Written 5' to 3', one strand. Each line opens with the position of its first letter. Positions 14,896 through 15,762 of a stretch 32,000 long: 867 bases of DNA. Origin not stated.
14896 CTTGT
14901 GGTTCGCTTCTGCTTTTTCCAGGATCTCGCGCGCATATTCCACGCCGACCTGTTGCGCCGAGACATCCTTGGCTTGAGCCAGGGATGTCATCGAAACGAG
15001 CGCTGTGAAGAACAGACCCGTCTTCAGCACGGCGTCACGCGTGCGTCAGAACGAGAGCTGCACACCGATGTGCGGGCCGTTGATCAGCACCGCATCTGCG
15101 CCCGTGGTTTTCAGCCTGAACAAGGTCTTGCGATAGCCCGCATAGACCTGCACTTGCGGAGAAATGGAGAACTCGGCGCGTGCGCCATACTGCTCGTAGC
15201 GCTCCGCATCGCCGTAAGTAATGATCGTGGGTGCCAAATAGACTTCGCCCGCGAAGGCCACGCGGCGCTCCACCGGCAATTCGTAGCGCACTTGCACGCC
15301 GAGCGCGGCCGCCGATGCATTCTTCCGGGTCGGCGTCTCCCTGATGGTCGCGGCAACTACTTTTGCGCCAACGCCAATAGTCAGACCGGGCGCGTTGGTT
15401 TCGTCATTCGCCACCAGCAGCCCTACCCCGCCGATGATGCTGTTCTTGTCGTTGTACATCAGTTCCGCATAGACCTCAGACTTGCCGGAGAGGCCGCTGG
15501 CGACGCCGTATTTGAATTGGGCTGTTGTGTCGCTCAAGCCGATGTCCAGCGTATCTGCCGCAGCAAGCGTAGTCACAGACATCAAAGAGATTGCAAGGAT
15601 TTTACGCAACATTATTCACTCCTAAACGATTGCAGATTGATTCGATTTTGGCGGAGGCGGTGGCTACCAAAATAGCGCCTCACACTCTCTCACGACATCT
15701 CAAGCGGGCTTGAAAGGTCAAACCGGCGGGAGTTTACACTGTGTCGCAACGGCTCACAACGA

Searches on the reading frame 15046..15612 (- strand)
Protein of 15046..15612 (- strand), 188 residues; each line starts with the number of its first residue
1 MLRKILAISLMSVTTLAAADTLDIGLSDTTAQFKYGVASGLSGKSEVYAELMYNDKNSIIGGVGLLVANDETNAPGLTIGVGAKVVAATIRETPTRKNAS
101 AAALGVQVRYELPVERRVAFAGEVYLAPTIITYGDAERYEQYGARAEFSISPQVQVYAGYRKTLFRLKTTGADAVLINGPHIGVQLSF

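Call 39: search_protein_families(library=pfam, proteins=[window:15046-15612:-], max_evalue=0.01)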
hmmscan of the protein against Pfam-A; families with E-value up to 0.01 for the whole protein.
window:15046-15612:- (188 aa): 3 families
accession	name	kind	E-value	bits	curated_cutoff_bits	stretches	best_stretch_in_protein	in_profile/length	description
PF07437.17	YfaZ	-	3.8e-16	59.7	23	1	8-188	10-180/180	YfaZ precursor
PF13505.12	OMP_b-brl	-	6.8e-05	23.5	28.7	1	6-171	4-158/175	Outer membrane protein beta-barrel domain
PF13609.12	Porin_4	-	0.0014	18.9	27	1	31-162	182-304/310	Gram-negative porin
